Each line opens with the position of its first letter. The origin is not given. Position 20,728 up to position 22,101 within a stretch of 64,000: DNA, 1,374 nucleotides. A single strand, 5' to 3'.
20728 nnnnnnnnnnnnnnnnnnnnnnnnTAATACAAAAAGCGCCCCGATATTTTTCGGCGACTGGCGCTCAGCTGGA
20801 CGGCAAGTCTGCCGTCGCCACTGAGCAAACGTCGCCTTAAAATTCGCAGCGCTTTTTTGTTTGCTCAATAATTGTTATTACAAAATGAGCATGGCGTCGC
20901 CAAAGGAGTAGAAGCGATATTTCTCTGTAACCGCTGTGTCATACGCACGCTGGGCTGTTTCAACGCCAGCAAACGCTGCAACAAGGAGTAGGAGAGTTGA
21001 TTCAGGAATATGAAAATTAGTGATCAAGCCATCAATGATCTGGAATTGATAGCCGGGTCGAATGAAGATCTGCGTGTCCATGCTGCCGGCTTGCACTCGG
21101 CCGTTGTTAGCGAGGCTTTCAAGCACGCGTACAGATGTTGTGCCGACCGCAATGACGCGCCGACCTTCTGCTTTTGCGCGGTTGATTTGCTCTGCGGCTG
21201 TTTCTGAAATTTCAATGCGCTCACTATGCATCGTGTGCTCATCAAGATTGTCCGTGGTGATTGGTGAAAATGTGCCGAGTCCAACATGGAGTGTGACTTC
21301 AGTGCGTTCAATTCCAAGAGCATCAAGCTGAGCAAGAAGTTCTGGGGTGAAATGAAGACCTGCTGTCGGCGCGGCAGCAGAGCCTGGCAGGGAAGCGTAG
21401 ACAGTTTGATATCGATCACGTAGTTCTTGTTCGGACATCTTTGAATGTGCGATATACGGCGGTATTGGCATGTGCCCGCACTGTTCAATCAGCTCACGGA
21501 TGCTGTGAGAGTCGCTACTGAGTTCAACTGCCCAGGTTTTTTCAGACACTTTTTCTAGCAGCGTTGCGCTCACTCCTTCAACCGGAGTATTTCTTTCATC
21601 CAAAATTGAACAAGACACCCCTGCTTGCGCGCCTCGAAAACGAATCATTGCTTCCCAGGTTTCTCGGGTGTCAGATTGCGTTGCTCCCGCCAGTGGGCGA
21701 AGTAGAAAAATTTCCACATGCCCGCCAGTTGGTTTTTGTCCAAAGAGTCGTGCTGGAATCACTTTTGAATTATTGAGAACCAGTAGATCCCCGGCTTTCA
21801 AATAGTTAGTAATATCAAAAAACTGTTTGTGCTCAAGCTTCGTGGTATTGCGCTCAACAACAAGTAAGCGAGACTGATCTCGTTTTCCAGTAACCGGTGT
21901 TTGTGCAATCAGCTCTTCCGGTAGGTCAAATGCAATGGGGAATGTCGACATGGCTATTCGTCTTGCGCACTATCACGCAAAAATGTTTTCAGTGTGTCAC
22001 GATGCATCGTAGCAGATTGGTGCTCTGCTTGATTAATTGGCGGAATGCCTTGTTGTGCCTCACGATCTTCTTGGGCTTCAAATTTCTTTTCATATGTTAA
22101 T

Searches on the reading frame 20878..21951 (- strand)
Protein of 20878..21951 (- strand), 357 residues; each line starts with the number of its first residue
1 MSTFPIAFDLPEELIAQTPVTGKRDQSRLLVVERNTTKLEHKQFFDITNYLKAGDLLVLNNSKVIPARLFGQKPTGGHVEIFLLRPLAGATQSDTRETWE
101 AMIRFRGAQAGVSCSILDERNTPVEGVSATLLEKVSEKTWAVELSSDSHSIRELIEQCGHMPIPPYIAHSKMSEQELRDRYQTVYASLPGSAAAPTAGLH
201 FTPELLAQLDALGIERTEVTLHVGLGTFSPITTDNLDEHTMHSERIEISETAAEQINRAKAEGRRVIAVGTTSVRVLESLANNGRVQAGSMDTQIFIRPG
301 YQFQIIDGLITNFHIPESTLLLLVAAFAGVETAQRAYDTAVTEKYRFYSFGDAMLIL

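Call 4: search_protein_families(library=pfam, proteins=[window:20878-21951:-])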
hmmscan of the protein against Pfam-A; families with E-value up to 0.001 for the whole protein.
window:20878-21951:- (357 aa): 1 family
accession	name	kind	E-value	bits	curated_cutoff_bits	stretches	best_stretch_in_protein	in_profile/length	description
PF02547.20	Queuosine_synth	-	7.1e-127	423.4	25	1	7-356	5-322/322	Queuosine biosynthesis protein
